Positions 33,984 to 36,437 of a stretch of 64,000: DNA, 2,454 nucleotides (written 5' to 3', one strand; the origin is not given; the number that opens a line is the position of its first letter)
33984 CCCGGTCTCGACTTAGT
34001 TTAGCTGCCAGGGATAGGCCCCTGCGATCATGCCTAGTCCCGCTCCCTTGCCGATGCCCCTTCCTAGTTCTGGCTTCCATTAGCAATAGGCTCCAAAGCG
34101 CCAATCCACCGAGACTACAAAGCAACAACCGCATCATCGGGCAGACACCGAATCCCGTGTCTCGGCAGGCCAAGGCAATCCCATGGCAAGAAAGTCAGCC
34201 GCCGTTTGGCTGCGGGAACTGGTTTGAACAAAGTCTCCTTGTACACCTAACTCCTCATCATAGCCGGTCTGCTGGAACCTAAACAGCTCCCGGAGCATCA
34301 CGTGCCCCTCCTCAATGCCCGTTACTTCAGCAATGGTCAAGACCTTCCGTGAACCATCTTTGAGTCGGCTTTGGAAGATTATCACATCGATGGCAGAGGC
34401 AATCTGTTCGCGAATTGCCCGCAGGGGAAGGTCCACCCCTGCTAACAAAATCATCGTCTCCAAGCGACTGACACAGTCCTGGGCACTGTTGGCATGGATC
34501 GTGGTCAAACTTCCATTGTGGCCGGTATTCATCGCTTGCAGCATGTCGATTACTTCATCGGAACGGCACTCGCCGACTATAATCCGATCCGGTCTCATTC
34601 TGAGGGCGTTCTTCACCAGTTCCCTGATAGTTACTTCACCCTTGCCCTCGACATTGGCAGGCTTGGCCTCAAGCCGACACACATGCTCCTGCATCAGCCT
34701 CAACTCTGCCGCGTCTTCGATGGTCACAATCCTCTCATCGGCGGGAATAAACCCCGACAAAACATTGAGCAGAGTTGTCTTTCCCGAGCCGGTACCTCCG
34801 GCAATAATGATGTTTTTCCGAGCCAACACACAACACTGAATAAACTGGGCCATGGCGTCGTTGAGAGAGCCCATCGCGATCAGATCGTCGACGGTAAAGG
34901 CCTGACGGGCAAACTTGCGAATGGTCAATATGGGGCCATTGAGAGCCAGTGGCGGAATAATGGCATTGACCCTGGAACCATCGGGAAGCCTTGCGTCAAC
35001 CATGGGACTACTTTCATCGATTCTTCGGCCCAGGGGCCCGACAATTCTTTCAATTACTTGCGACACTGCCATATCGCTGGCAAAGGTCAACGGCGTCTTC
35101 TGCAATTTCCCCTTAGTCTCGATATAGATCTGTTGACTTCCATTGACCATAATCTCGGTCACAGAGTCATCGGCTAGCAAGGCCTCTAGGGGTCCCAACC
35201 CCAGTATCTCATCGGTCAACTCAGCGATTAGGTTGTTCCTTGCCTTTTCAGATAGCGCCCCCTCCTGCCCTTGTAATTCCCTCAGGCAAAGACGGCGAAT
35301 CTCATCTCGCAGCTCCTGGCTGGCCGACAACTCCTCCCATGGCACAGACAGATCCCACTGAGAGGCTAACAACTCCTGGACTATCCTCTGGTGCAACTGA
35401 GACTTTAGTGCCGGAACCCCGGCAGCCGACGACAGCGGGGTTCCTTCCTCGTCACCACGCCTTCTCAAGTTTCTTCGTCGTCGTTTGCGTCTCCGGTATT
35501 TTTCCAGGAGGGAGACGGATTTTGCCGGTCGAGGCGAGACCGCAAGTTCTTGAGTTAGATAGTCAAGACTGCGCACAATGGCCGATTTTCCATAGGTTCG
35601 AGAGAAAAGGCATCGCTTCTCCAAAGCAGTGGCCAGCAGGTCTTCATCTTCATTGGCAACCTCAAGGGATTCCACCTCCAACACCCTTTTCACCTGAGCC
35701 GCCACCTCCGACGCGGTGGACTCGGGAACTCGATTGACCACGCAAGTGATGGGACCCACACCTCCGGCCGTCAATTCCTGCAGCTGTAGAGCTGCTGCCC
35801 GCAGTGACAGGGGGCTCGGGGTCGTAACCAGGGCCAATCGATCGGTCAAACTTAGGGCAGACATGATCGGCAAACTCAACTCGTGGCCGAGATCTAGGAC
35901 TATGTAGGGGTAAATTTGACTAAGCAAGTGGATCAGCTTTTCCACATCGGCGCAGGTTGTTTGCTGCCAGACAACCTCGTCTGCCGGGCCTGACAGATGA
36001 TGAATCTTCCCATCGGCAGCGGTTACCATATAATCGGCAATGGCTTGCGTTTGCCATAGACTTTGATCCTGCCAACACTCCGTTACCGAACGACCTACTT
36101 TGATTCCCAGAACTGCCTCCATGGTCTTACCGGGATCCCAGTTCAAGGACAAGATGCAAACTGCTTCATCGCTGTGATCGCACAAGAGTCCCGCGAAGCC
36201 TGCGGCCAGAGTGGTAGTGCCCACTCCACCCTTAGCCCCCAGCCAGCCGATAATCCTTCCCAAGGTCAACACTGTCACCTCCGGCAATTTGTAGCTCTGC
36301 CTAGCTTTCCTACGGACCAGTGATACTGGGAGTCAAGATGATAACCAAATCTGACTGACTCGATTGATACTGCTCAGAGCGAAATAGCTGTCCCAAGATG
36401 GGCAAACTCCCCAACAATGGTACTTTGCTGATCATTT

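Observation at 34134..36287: Single polypeptide fusing a TadZ/CpaE-like domain with a degenerate Walker A to the TadA/CpaF secretion ATPase via a polyarginine linker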

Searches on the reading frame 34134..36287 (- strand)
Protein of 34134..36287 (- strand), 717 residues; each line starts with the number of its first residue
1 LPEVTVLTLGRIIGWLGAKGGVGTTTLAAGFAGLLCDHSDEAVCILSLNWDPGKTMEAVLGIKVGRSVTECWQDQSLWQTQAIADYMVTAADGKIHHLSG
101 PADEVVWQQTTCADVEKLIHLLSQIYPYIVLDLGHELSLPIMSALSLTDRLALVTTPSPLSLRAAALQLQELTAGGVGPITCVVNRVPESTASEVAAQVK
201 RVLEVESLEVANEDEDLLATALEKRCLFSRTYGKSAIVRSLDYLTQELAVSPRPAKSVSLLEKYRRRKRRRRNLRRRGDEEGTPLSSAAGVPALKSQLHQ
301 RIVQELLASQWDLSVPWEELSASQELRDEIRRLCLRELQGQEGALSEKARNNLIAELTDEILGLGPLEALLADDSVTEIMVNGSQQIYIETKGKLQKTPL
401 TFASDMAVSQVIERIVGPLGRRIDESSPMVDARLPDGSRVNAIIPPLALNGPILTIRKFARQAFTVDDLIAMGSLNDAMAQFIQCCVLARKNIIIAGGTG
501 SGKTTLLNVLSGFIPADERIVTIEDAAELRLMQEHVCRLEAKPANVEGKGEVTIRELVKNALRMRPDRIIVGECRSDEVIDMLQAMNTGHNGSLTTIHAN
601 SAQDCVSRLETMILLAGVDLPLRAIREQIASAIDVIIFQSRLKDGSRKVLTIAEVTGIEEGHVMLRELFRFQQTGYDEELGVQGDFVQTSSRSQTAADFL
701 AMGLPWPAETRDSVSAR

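Call 6: search_protein_families(library=pfam, proteins=[window:34134-36287:-], max_evalue=0.01)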
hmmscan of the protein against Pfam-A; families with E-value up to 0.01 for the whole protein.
window:34134-36287:- (717 aa): 7 families
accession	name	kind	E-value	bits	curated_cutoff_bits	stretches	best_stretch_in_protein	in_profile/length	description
PF00437.27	T2SSE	-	4.9e-66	223.3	24.9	1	363-639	4-275/370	Type II/IV secretion system protein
PF00005.33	ABC_tran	-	9.1e-06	26.7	25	1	489-527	10-48/137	ABC transporter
PF13614.12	AAA_31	-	8.8e-05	22.9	27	1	11-164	2-156/177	AAA domain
PF01656.29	CbiA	-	0.0023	18.3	25.4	0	17-206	5-104/125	CobQ/CobB/MinD/ParA nucleotide binding domain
PF01580.24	FtsK_SpoIIIE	-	0.0045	16.9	24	0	491-510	40-59/221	FtsK/SpoIIIE family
PF13238.12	AAA_18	-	0.0072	17.2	29.4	0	493-579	1-85/128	AAA domain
PF13191.12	AAA_16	-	0.0094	16.9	32.6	0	491-529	25-63/167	AAA ATPase domain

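Call 8: search_protein_families(library=ncbifam, proteins=[window:34134-36287:-], max_evalue=0.01)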
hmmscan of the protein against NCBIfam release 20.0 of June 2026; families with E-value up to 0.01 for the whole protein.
window:34134-36287:- (717 aa): 44 families (the best 25 are shown)
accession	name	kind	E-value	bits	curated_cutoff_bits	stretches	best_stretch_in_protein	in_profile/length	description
TIGR03819.1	heli_sec_ATPase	hypoth_equivalog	4.5e-101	338.4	373.15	1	341-653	29-339/340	TadA family conjugal transfer-associated ATPase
TIGR02788.1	VirB11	equivalog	5.5e-71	239.1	249.95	2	478-649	132-303/308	P-type DNA transfer ATPase VirB11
TIGR02782.1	TrbB_P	equivalog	1.6e-65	221.4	304.55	1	367-663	14-301/303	P-type conjugative transfer ATPase TrbB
NF058587.1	archaellum_moto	equivalog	2.6e-62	211.3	550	1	334-673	117-453/527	archaellum flagellar ATPase motor FlaI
NF010475.0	PRK13900.1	equivalog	4.9e-58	196.8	389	2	478-652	148-322/333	type IV secretion system ATPase VirB11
NF010469.0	PRK13894.1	subfamily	1.3e-56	192.3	508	1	344-667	10-319/320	conjugal transfer ATPase TrbB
NF010407.0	PRK13833.1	subfamily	2.3e-48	165.3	499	1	348-663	5-308/323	conjugal transfer protein TrbB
NF010425.0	PRK13851.1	equivalog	3.4e-38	131.4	461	2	477-638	149-311/344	type IV secretion system protein VirB11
NF053672.1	bindosome_BasE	exception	8e-38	130.4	1000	1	398-672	177-442/512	bindosome assembly system ATPase subunit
NF041000.1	ATPase_ComGA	equivalog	1.7e-18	66.6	300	1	484-613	122-246/267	competence type IV pilus ATPase ComGA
TIGR01420.1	pilT_fam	subfamily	5.4e-17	62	319.1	1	487-645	119-271/343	PilT/PilU family type 4a pilus ATPase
NF007755.0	PRK10436.1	equivalog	8.4e-15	54.4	617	1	456-613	188-336/465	type II secretion system protein GspE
TIGR02533.1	type_II_gspE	equivalog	1.4e-14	53.7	630.25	1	457-612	211-359/486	type II secretion system ATPase GspE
TIGR02538.1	type_IV_pilB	equivalog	2.3e-13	49.7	675.65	1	468-612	294-432/564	type IV-A pilus assembly ATPase PilB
TIGR02525.1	plasmid_TraJ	equivalog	1.3e-12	47.4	368.3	1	494-648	153-306/372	plasmid transfer ATPase TraJ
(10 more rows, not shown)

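Call 10: find_homologous_proteins(query=window:34134-36287:-, max_evalue=0.00001)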
Query window:34134-36287:- (717 aa): 8000 proteins with E <= 0.00001 among 8000 candidates; the best 120 are listed.
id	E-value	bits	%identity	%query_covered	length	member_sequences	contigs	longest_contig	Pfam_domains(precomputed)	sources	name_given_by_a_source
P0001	0.0e+0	1255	-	-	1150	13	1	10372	PF06745.20,PF00270.36,PF07693.21,PF16796.12,PF13604.13,PF13401.13,PF13238.13,PF00448.29,PF27713.1,PF13191.13,PF06414.19,PF10412.16,PF07724.21,PF04665.19,PF13476.13,PF13521.13,PF01580.25,PF25199.2,PF00437.27,PF13245.13,PF13555.13,PF14532.13,PF03215.22,PF00158.33,PF00005.34,PF12775.14,PF20720.4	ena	-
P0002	0.0e+0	1244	-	-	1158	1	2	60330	PF16796.12,PF00437.27,PF13604.13,PF13245.13,PF13555.13,PF13401.13,PF03215.22,PF27713.1,PF13191.13,PF06414.19,PF10412.16,PF00005.34,PF12775.14,PF13476.13,PF13521.13,PF01580.25,PF01078.28,PF25199.2,PF20720.4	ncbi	-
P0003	0.0e+0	1233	100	80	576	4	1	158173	PF00437.27,PF27713.1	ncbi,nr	ncbi:MAG: Flp pilus assembly complex ATPase component TadA [Firmicutes bacterium]|nr:Flp pilus assem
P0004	0.0e+0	1222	-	-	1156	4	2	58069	PF00270.36,PF16796.12,PF13604.13,PF13401.13,PF13238.13,PF27713.1,PF13191.13,PF06414.19,PF10412.16,PF13476.13,PF13521.13,PF01580.25,PF25199.2,PF00437.27,PF13245.13,PF13555.13,PF03029.24,PF14532.13,PF03215.22,PF00158.33,PF00005.34,PF12775.14,PF01078.28,PF20720.4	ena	-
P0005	0.0e+0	1216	-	-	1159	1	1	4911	PF06745.20,PF00270.36,PF07693.21,PF13604.13,PF13401.13,PF13238.13,PF00448.29,PF27713.1,PF13191.13,PF06414.19,PF02492.26,PF10412.16,PF07724.21,PF04665.19,PF13476.13,PF13521.13,PF01580.25,PF25199.2,PF00437.27,PF13245.13,PF13555.13,PF03029.24,PF14532.13,PF03215.22,PF00158.33,PF00005.34,PF12775.14,PF263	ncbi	-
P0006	0.0e+0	1167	-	-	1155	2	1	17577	PF00437.27,PF13245.13,PF13555.13,PF13401.13,PF13238.13,PF27713.1,PF13191.13,PF06414.19,PF00005.34,PF12775.14,PF13476.13,PF13521.13,PF01580.25,PF20720.4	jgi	-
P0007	0.0e+0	1116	71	98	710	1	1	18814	PF01656.30,PF00437.27,PF27713.1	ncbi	-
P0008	0.0e+0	1041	67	98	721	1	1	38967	PF00437.27,PF27713.1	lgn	-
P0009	2.0e-291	986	65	97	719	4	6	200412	PF01656.30,PF00437.27,PF13614.13,PF27713.1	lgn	-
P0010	1.6e-282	957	62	97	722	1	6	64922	PF01656.30,PF00437.27,PF13614.13,PF27713.1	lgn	-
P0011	3.9e-263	893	-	-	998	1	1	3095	PF00437.27,PF13604.13,PF00005.34,PF13245.13,PF01580.25,PF27713.1,PF13191.13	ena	-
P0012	4.7e-252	856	-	-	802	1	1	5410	PF06414.19,PF07724.21,PF00437.27,PF00005.34,PF13245.13,PF13476.13,PF13555.13,PF13401.13,PF01580.25,PF27713.1,PF13191.13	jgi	-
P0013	1.0e-249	848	-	-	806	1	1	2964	PF06414.19,PF00437.27,PF00005.34,PF12775.14,PF13245.13,PF13555.13,PF13401.13,PF01580.25,PF27713.1,PF13191.13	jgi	jgi:pilus assembly protein CpaF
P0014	8.0e-248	842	-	-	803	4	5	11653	PF06414.19,PF00437.27,PF00005.34,PF12775.14,PF13245.13,PF13521.13,PF13555.13,PF13401.13,PF01580.25,PF27713.1,PF13191.13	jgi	jgi:pilus assembly protein CpaF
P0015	3.1e-243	827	-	-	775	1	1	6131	PF00437.27,PF13245.13,PF13555.13,PF13401.13,PF27713.1,PF13191.13,PF06414.19,PF07724.21,PF00005.34,PF13521.13,PF01580.25,PF20720.4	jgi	jgi:pilus assembly protein CpaF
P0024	6.8e-158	545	42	97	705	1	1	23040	PF10609.16,PF01656.30,PF00437.27,PF13614.13,PF27713.1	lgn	-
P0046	5.3e-149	515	56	58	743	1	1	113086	PF10609.16,PF01656.30,PF00437.27,PF13614.13,PF27713.1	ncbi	-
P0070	3.7e-146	506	56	60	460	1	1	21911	PF00437.27,PF27713.1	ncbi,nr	ncbi:MAG: CpaF family protein [Firmicutes bacterium]|nr:CpaF family protein [Bacillota bacterium]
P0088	2.1e-145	504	42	91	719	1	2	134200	PF10609.16,PF01656.30,PF00437.27,PF13614.13,PF27713.1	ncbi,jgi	jgi:pilus assembly protein CpaF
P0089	2.1e-145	504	55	62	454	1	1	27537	PF00437.27,PF27713.1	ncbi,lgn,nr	ncbi:MAG: CpaF family protein [Firmicutes bacterium]|nr:CpaF family protein [Bacillota bacterium]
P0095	4.3e-145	503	58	57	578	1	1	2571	PF00437.27,PF00498.32,PF00005.34,PF16697.11,PF27713.1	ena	-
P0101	6.2e-145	502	56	58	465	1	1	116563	PF00437.27,PF27713.1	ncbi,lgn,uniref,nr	ncbi:CpaF family protein [Halanaerobacter jeridensis]|uniref:Pilus assembly protein CpaF n=1 Tax=Hal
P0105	9.4e-145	501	58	58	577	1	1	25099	PF00437.27,PF00498.32,PF16697.11,PF27713.1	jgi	-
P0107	1.1e-144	501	58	57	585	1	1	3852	PF00437.27,PF00498.32,PF16697.11,PF27713.1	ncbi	-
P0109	1.4e-144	501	40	97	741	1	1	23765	PF01656.30,PF00437.27,PF13614.13,PF27713.1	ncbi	-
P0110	1.4e-144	501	41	91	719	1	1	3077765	PF10609.16,PF01656.30,PF00437.27,PF13614.13,PF27713.1,PF13191.13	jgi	jgi:pilus assembly protein CpaF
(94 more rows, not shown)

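Call 29: find_related_loci(query=window:34134-36287:-, collection=genome_contigs, flank=10000)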
Query window:34134-36287:- (717 aa) in genome_contigs; peptide patterns used: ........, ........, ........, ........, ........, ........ (x = any residue, [..] = any of these).
41 stretches matched a pattern; 8 encode a relative of the query (tblastn E <= 1e-3); 8 distinct loci.
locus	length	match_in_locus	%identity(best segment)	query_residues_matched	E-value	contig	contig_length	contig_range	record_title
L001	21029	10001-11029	64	347-689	8e-144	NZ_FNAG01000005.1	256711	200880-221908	Aquimonas voraii strain DSM 16957, whole genome shotgun sequence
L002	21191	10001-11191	58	291-689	2e-143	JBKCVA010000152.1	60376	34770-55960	MAG: Lysobacterales bacterium isolate samp_2047_semibin_279 samp_2047_3447696, whole genome shotgun sequence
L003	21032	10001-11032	64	346-689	1e-141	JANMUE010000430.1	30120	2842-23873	MAG: Lysobacterales bacterium isolate SOY_29_concoct_220_sub SOY_29_k141_373744, whole genome shotgun sequence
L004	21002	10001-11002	65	356-689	1e-141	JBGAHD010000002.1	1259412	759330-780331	MAG: Ahniellaceae bacterium isolate MAG_MBR_H10.40 MBRH10-40_opera_contig_7, whole genome shotgun sequence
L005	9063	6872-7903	63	346-689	4e-140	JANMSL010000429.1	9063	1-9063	MAG: Lysobacterales bacterium isolate SOY_29_metabat_426_sub SOY_29_k141_5388433, whole genome shotgun sequence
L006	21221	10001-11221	53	293-704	9e-138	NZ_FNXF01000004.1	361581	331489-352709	Rheinheimera pacifica strain DSM 17616, whole genome shotgun sequence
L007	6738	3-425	60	564-704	1e-49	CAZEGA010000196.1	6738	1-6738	MAG TPA_asm: uncultured Rheinheimera sp. isolate SRP344714_co2_72 genome assembly, contig: NODE_29840_length_6738_cov_5.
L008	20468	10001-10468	32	450-612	1e-11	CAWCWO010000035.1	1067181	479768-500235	MAG: uncultured proteobacterium isolate MFD03250.bin.1.164 genome assembly, contig: contig_6327, whole genome shotgun se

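Call 30: find_encoding_contigs(protein=P0003, flank=3000, max_places=3)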
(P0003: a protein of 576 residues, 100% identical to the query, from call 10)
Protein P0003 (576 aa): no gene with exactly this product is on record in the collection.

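Call 31: find_encoding_contigs(protein=P0007, flank=10000, max_places=3)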
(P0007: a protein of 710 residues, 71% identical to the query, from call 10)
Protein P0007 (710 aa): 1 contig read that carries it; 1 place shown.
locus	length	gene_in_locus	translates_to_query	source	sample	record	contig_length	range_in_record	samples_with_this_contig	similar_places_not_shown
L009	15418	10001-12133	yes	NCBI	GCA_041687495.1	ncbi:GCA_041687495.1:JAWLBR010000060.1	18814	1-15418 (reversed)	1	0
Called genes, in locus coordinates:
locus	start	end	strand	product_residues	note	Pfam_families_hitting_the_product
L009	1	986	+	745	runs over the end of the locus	PF00069:Pkinase, PF07714:PK_Tyr_Ser-Thr, PF03109:ABC1, PF03793:PASTA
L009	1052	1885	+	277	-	PF16745:RsgA_N (weak), PF03193:RsgA_GTPase, PF01926:MMR_HSR1 (weak)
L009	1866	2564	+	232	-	PF00834:Ribul_P_3_epim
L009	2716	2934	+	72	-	-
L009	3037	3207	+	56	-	PF04964:Flp_Fap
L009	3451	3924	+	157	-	PF01478:Peptidase_A24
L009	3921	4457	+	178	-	-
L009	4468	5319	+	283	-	-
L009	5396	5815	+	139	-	PF07811:TadE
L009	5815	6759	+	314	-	-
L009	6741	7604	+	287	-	PF08666:SAF (weak), PF16976:RcpC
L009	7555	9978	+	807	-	PF04972:BON (faint), PF13629:T2SS-T3SS_pil_N, PF21934:Yop-YscD_ppl_3rd (faint), PF00263:Secretin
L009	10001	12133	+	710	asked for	PF01656:CbiA (faint), PF00437:T2SSE, PF27713:UCP018868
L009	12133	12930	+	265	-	PF00482:T2SSF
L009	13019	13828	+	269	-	PF00482:T2SSF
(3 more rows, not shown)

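Call 32: find_encoding_contigs(protein=P0009, flank=10000, max_places=3)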
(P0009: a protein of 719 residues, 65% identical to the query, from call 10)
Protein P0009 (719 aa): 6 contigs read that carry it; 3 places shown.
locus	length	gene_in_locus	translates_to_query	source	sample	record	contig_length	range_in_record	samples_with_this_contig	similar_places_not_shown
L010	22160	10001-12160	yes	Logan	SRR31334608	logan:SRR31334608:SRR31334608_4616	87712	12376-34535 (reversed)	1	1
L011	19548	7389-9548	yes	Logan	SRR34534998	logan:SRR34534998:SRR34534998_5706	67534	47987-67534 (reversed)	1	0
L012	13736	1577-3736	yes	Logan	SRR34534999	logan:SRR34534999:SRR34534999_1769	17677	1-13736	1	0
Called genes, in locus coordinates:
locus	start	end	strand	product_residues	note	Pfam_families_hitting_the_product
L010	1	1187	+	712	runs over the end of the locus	PF00069:Pkinase, PF07714:PK_Tyr_Ser-Thr, PF01636:APH (faint), PF03109:ABC1 (weak), PF03793:PASTA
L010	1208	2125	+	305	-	PF16745:RsgA_N, PF03193:RsgA_GTPase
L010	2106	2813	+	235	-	PF00834:Ribul_P_3_epim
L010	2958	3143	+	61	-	-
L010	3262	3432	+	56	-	PF04964:Flp_Fap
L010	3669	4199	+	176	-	PF01478:Peptidase_A24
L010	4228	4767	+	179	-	PF07811:TadE (weak)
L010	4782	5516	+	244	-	-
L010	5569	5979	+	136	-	PF07811:TadE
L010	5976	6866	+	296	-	PF27226:AF_1845 (faint)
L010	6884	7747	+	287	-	PF08666:SAF (faint), PF16976:RcpC (weak)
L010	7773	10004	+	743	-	PF13629:T2SS-T3SS_pil_N, PF04972:BON (faint), PF16693:Yop-YscD_ppl_1st (faint), PF00263:Secretin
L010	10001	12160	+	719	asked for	PF01656:CbiA, PF13614:AAA_31 (weak), PF00437:T2SSE, PF27713:UCP018868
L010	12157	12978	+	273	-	PF00482:T2SSF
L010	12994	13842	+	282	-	PF00482:T2SSF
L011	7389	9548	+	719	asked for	PF01656:CbiA, PF13614:AAA_31 (weak), PF00437:T2SSE, PF27713:UCP018868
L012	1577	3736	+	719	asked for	PF01656:CbiA, PF13614:AAA_31 (weak), PF00437:T2SSE, PF27713:UCP018868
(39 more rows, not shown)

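Call 42: list_cluster_members(proteins=[P0003, P0007, P0008, P0009, P0010, P0109, P0024, P0110, P0046, P0088])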
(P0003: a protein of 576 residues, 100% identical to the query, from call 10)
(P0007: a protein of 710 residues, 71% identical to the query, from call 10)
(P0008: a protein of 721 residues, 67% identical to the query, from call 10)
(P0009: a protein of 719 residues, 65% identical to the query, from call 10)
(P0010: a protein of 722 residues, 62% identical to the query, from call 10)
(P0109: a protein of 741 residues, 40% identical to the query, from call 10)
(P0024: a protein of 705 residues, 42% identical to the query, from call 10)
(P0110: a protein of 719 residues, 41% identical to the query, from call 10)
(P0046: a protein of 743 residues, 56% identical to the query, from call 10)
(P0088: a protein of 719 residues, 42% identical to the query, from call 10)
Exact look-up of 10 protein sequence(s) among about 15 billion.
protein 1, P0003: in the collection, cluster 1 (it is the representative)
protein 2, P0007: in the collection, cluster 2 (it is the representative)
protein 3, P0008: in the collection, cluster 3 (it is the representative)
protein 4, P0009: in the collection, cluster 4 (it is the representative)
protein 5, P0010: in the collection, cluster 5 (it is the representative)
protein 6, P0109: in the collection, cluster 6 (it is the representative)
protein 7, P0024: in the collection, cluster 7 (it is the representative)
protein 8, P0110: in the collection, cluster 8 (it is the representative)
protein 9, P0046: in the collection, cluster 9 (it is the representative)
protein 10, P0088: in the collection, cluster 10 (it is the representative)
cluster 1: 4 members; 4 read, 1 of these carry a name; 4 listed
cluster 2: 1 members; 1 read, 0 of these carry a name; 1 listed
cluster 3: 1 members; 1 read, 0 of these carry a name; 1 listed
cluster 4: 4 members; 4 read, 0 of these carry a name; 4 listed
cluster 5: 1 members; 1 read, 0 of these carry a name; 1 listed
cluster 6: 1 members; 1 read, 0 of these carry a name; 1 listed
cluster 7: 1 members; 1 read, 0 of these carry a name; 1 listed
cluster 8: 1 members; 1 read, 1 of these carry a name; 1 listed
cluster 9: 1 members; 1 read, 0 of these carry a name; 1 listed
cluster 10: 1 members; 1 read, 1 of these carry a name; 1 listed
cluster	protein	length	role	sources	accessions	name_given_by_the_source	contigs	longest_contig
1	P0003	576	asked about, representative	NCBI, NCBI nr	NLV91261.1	MAG: Flp pilus assembly complex ATPase component TadA [Firmicutes bacterium] | Flp pilus assembly complex ATPase component TadA [Bacillota bacterium]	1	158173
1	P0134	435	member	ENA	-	-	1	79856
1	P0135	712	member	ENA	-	-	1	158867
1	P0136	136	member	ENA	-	-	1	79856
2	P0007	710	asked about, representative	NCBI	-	-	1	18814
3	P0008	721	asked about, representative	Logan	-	-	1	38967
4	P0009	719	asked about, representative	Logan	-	-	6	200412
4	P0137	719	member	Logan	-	-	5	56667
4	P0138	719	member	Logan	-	-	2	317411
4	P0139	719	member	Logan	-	-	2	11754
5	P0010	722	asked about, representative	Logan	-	-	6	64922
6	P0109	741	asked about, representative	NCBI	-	-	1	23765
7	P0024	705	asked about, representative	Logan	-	-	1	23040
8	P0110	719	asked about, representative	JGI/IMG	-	pilus assembly protein CpaF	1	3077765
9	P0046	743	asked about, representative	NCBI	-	-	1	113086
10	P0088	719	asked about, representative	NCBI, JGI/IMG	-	pilus assembly protein CpaF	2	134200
